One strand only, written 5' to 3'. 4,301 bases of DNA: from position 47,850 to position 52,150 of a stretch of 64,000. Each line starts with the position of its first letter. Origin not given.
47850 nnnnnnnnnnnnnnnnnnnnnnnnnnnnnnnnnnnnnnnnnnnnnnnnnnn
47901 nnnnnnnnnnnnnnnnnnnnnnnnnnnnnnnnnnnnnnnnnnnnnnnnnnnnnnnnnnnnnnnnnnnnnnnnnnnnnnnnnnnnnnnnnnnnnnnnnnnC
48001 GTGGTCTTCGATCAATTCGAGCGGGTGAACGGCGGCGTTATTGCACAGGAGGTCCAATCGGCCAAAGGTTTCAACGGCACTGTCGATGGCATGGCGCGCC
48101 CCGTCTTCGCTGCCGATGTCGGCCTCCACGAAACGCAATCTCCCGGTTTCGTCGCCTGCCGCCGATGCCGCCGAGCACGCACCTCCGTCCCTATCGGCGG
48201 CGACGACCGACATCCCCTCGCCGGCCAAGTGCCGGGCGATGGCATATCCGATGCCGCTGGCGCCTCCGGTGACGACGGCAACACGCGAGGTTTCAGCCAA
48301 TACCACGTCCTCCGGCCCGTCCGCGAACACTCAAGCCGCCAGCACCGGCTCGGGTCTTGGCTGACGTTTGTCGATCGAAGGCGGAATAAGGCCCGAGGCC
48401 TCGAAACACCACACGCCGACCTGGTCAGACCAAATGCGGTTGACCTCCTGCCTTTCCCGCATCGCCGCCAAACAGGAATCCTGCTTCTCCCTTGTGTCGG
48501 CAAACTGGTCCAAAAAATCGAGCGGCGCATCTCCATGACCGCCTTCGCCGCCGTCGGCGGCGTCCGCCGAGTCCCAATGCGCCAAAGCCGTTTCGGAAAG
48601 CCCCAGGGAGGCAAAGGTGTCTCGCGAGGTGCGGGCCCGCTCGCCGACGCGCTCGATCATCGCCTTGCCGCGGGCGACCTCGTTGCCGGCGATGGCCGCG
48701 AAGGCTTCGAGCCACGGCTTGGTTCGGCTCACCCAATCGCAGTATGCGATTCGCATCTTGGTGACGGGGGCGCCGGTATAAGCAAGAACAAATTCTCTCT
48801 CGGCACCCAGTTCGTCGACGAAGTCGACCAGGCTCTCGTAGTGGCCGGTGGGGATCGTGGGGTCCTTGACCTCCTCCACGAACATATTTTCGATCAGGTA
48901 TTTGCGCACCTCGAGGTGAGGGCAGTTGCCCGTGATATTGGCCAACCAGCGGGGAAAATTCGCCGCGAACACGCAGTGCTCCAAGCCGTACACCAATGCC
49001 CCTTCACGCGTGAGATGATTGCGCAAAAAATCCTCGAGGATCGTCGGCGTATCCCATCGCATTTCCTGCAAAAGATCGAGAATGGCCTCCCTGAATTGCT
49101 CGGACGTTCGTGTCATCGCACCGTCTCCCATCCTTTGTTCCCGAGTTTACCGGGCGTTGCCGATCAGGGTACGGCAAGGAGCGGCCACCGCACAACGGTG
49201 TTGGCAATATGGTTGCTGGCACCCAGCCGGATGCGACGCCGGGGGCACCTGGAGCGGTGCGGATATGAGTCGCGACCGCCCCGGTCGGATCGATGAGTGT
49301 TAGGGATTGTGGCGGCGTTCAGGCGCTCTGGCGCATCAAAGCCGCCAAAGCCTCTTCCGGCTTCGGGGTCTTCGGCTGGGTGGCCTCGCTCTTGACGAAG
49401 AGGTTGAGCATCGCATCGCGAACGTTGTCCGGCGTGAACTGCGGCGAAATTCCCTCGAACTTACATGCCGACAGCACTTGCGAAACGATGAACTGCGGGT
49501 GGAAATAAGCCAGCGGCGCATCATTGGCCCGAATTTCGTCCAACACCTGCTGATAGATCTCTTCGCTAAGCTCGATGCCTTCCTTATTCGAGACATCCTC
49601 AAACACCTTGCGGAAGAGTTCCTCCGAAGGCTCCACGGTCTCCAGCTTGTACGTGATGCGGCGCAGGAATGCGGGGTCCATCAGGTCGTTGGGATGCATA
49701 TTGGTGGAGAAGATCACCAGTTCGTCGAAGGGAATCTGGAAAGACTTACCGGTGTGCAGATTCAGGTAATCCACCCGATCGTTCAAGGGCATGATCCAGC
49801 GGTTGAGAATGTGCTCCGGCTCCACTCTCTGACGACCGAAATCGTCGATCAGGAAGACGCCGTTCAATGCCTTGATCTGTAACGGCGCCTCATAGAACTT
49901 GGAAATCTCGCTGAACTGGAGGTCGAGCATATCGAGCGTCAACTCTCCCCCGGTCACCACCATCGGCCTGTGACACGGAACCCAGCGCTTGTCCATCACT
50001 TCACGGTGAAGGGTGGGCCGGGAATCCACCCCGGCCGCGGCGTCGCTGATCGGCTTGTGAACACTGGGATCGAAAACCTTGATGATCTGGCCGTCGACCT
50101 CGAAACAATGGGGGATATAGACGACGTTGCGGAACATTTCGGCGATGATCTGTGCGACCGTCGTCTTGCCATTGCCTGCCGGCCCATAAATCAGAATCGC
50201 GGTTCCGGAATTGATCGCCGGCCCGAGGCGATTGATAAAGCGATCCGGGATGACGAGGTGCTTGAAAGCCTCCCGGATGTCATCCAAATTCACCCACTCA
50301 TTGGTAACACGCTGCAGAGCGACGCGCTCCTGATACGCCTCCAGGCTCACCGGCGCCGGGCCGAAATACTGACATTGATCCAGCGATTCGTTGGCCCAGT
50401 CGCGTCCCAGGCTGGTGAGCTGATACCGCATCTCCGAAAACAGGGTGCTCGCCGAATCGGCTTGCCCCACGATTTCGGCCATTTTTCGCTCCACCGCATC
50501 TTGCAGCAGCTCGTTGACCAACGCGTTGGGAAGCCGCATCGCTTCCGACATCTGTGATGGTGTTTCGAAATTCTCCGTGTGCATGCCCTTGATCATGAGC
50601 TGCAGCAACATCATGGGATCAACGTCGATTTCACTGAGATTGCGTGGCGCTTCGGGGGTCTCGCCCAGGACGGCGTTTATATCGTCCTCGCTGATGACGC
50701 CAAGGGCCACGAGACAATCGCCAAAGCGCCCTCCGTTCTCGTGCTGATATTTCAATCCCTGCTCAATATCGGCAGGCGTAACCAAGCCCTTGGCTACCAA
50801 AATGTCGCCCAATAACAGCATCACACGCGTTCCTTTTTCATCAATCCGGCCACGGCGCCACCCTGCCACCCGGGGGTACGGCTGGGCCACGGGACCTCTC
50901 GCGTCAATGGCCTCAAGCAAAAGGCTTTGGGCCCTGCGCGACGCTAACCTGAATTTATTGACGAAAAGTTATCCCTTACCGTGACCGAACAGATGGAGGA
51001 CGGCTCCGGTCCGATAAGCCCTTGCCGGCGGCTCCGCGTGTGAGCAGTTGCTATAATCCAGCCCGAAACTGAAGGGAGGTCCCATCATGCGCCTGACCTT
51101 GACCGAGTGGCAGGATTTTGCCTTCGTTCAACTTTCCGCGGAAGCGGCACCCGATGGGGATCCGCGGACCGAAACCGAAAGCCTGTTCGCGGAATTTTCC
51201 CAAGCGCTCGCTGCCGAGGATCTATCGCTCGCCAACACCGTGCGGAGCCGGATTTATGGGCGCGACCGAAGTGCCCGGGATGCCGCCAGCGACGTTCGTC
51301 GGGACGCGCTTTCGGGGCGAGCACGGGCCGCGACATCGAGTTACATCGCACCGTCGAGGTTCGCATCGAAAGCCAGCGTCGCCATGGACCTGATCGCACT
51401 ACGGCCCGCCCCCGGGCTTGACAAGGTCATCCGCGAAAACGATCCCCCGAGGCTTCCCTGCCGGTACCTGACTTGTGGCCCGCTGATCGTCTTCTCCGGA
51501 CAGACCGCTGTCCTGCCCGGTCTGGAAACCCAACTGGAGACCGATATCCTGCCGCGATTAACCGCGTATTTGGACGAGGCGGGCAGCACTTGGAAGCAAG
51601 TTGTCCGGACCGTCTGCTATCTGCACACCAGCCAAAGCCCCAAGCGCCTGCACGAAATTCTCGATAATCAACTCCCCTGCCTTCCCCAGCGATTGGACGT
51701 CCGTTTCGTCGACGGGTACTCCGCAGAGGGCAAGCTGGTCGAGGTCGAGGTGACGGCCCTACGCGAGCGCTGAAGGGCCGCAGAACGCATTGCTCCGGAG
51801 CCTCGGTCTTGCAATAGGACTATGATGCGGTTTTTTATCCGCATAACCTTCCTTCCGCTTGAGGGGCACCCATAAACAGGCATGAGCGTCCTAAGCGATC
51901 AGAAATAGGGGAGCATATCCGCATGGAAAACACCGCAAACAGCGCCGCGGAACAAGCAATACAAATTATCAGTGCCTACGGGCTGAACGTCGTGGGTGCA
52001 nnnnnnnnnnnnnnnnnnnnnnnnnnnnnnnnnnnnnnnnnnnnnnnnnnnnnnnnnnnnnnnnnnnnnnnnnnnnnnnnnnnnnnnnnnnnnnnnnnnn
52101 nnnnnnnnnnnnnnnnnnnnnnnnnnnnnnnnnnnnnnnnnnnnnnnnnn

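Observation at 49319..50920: T2SS-E N-terminal / MshEN-like domain fused to a CbbX/SpoVK-type AAA+ ATPase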

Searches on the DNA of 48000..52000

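Call 73: search_rna_families(source=window, start=48000, end=52000, threshold=evalue, max_evalue=0.1)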
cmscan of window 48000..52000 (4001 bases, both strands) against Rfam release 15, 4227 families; matches with E-value up to 0.1: 1.
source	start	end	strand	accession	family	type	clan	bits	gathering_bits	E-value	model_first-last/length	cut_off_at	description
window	49404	49495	-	RF03342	mir-1467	Gene; miRNA;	-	25.8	90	0.082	1-93/93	no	mir-1467 microRNA precursor family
